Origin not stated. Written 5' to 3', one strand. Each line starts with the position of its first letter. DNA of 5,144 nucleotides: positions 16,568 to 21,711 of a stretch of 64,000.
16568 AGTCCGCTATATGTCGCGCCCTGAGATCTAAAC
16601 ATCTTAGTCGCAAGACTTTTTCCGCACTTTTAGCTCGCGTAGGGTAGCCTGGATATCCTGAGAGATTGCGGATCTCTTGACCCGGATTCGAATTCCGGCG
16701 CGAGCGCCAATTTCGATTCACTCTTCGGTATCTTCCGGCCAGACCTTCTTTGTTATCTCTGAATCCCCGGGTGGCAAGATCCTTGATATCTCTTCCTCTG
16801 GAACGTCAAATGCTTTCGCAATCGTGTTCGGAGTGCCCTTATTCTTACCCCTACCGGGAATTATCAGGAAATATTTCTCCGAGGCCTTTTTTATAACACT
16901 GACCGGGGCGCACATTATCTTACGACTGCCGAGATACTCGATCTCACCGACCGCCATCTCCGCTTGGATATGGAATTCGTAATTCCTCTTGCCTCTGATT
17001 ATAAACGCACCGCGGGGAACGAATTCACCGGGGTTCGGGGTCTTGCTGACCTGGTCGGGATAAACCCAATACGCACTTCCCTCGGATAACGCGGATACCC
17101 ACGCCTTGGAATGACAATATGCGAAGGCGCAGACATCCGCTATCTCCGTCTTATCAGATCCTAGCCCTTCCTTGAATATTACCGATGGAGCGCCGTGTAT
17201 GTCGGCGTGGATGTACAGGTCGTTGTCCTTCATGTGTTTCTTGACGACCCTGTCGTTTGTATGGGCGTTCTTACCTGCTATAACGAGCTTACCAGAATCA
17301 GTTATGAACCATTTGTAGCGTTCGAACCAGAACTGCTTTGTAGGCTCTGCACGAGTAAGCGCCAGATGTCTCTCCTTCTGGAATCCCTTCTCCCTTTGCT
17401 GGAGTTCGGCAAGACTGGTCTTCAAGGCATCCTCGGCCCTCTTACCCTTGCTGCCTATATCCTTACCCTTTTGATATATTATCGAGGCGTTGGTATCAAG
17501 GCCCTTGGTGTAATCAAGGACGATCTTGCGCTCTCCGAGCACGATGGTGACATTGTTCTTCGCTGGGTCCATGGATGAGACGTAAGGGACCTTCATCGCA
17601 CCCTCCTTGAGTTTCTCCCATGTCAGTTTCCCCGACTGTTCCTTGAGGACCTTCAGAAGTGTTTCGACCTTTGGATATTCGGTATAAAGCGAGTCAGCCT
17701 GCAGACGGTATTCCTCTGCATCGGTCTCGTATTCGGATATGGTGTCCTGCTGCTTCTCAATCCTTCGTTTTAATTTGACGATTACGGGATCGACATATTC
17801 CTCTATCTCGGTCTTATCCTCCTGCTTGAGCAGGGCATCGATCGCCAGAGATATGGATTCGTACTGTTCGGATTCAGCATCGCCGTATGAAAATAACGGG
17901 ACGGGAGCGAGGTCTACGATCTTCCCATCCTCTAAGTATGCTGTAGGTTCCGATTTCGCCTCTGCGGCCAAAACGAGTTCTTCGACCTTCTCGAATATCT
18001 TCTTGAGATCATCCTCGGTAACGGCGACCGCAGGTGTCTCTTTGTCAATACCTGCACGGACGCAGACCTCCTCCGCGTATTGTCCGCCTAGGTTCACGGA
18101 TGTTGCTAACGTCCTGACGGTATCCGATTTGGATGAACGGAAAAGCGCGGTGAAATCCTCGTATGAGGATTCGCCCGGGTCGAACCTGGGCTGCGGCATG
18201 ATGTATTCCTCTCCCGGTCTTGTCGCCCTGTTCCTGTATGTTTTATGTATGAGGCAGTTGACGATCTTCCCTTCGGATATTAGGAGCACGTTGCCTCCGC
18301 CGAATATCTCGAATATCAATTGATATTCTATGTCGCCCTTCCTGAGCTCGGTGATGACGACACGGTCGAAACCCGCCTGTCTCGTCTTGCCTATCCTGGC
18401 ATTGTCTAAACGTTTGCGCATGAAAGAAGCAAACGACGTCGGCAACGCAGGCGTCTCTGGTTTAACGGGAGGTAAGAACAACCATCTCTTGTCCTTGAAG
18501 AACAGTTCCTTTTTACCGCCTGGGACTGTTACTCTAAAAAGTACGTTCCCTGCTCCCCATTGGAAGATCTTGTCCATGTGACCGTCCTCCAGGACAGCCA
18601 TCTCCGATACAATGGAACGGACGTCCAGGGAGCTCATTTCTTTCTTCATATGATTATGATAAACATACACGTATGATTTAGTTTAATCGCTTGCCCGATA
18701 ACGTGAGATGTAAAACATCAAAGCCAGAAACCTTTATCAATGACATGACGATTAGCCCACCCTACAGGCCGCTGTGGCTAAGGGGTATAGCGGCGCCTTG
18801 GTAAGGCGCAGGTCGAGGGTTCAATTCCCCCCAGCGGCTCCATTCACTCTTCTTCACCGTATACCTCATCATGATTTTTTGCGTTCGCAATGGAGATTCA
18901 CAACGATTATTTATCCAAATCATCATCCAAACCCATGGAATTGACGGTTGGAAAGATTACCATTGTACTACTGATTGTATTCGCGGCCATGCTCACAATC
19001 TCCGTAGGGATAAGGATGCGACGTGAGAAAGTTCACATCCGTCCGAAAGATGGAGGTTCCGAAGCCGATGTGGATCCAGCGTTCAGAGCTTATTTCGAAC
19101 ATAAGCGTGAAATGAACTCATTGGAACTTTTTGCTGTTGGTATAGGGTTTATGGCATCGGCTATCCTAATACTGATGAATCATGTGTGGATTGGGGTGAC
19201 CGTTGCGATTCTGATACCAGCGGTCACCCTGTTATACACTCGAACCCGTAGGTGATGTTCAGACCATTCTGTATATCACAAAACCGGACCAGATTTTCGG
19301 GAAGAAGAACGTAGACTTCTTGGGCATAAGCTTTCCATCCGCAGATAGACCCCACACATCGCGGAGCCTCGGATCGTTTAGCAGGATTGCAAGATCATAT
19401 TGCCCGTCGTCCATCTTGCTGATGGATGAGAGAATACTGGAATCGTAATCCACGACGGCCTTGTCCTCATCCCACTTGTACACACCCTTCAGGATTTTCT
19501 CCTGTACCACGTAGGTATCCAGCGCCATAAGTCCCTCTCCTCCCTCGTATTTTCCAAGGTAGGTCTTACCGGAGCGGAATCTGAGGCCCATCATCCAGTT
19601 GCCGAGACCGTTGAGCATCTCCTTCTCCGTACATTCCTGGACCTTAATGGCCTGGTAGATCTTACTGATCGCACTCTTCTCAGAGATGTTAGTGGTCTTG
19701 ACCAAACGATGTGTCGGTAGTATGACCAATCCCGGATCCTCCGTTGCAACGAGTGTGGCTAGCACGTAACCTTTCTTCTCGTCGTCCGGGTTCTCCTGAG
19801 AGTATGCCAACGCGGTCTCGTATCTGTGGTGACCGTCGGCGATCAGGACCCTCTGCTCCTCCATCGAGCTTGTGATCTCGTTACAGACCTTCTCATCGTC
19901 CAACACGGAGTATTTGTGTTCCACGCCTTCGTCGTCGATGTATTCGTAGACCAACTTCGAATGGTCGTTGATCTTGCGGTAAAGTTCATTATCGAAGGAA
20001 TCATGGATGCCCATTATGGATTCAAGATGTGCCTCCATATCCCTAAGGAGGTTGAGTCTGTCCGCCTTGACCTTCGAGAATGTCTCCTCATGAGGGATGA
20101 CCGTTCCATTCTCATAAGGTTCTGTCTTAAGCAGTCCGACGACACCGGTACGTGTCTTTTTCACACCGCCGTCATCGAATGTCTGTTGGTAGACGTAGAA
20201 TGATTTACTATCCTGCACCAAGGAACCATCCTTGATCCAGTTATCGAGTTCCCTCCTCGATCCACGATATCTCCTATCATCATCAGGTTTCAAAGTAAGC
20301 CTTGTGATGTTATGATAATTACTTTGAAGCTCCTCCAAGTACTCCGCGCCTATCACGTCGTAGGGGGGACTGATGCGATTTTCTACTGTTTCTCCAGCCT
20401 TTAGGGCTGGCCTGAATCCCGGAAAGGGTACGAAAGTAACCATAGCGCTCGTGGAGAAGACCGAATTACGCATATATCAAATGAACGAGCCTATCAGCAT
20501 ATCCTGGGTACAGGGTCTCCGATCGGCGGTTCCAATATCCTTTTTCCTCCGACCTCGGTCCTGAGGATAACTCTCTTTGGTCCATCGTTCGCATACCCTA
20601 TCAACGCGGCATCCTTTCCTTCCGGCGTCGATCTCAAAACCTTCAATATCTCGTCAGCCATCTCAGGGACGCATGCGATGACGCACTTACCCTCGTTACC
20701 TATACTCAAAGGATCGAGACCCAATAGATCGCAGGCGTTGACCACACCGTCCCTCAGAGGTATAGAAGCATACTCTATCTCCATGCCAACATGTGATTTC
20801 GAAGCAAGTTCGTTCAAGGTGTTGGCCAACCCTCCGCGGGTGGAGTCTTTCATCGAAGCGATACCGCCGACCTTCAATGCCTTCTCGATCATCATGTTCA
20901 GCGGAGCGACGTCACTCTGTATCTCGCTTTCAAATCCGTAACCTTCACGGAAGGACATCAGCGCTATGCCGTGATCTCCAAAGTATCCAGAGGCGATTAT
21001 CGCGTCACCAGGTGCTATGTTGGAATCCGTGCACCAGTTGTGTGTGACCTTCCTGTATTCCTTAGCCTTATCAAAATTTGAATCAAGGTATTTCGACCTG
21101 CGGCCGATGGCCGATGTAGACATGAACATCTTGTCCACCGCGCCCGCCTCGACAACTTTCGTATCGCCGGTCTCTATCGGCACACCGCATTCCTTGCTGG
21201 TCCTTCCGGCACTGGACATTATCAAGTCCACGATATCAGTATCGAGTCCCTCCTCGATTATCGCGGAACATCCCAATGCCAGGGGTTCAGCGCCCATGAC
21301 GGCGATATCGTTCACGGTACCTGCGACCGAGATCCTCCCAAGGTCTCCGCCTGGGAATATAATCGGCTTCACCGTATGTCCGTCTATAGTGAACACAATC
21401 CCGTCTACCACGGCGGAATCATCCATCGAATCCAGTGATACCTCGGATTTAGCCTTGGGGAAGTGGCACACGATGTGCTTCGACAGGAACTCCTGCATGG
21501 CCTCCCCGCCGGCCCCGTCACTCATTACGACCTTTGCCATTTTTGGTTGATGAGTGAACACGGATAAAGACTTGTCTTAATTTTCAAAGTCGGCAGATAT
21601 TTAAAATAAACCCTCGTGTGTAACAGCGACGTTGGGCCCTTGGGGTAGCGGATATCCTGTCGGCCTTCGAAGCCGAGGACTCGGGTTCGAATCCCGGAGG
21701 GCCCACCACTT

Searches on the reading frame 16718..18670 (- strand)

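Call 37: search_protein_families(library=pfam, proteins=[window:16718-18670:-], max_evalue=0.001)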
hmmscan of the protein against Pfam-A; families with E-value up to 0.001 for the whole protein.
window:16718-18670:- (650 aa): 2 families
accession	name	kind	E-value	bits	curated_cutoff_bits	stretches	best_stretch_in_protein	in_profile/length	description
PF05833.16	NFACT_N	-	8.9e-49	166.9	31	1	15-432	3-416/456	NFACT N-terminal and middle domains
PF05670.18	NFACT-R_1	-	4.9e-29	101.5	29.8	1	452-560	2-112/112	NFACT protein RNA binding domain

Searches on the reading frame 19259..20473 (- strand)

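Call 37: search_protein_families(library=pfam, proteins=[window:19259-20473:-], max_evalue=0.001)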
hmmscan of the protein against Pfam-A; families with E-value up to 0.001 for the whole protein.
window:19259-20473:- (404 aa): 1 family
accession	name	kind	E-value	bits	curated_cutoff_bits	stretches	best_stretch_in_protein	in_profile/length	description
PF06245.16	DUF1015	-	3.6e-70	236.9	25.8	1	15-286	2-295/325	Protein of unknown function (DUF1015)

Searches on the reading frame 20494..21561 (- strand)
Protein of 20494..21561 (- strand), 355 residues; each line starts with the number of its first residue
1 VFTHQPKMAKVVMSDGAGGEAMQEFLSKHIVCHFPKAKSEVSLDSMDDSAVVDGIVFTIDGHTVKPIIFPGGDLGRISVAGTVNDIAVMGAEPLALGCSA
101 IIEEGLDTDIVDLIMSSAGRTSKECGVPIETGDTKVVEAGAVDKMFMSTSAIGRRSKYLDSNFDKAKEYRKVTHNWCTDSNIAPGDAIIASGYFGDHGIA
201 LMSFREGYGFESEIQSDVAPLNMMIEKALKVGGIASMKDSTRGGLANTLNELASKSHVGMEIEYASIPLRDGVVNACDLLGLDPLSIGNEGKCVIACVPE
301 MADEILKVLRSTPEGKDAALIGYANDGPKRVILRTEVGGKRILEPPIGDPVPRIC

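Call 19: find_related_loci(query=window:20494-21561:-, collection=genome_contigs, flank=10000)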
Query window:20494-21561:- (355 aa) in genome_contigs; peptide patterns used: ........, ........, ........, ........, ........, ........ (x = any residue, [..] = any of these).
239 stretches matched a pattern; 210 encode a relative of the query (tblastn E <= 1e-3); the best 80 are kept; 80 distinct loci.
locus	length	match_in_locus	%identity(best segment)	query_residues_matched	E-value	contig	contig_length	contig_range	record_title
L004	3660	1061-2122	90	2-355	0e+0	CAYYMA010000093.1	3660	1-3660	MAG TPA_asm: uncultured Methanomassiliicoccales archaeon isolate ERP122455_co2_252 genome assembly, contig: NODE_13075_l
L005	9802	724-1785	89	2-355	0e+0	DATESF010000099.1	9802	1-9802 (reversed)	MAG TPA_asm: Candidatus Methanomethylophilaceae archaeon isolate SMAG_U9094 k141_281235, whole genome shotgun sequence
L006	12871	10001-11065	88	1-355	0e+0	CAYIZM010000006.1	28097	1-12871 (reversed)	MAG TPA_asm: uncultured Methanomassiliicoccales archaeon isolate ERP122455_co1_115 genome assembly, contig: NODE_187_len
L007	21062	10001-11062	89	2-355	0e+0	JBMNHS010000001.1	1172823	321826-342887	MAG: Candidatus Methanomethylophilaceae archaeon isolate SBF912LR0HQ0116 contig_14703, whole genome shotgun sequence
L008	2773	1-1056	88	4-355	0e+0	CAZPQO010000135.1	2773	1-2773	MAG TPA_asm: uncultured Methanomassiliicoccales archaeon isolate binchicken_co59_158 genome assembly, contig: NODE_95276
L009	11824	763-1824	85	2-355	0e+0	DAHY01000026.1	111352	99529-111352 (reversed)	MAG TPA_asm: Methanomassiliicoccaceae archaeon UBA404 UBA404_contig_1790, whole genome shotgun sequence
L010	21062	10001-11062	84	2-355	0e+0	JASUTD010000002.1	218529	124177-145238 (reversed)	MAG: Candidatus Methanomethylophilaceae archaeon isolate DJKA99_ANT-F21_bin.33 scaffold_4, whole genome shotgun sequence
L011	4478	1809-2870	84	2-355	0e+0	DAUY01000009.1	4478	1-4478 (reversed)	MAG TPA_asm: Methanomassiliicoccaceae archaeon UBA370 UBA370_contig_7545, whole genome shotgun sequence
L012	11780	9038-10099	84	2-355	0e+0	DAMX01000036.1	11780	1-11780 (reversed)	MAG TPA_asm: Methanomassiliicoccaceae archaeon UBA354 UBA354_contig_1594, whole genome shotgun sequence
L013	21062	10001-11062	84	2-355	0e+0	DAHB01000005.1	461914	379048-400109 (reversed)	MAG TPA_asm: Methanomassiliicoccaceae archaeon UBA421 UBA421_contig_442, whole genome shotgun sequence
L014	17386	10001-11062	83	2-355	0e+0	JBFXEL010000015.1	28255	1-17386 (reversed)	MAG: Candidatus Methanomethylophilaceae archaeon isolate CA_2019_TPIn_115 NODE_5287_length_28255_cov_11.114939_TPIn, who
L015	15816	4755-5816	83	2-355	0e+0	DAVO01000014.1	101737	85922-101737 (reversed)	MAG TPA_asm: Methanomassiliicoccaceae archaeon UBA72 UBA72_contig_3423, whole genome shotgun sequence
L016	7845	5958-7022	74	2-355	7e-175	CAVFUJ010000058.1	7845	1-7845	Anaerovoracaceae bacterium isolate H07613-L1_cleanbin_000009 genome assembly, contig: Spades_H07613-L1_contig_3673, whol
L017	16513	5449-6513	74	2-355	1e-174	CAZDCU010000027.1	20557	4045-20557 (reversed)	MAG TPA_asm: uncultured Methanomassiliicoccales archaeon isolate binchicken_co354_112 genome assembly, contig: NODE_2639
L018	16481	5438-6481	73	8-355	3e-174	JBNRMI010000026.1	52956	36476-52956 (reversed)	MAG: Candidatus Methanogranum sp. isolate UACHmtls05 k127_578953, whole genome shotgun sequence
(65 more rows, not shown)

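Call 37: search_protein_families(library=pfam, proteins=[window:20494-21561:-], max_evalue=0.001)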
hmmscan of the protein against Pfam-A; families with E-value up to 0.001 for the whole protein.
window:20494-21561:- (355 aa): 2 families
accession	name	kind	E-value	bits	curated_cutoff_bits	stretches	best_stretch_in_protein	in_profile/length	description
PF02769.27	AIRS_C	-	1.2e-23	84.5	23.1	1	184-329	2-150/156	AIR synthase related protein, C-terminal domain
PF00586.29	AIRS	-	6.9e-19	68.8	24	1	47-154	2-111/112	AIR synthase related protein, N-terminal domain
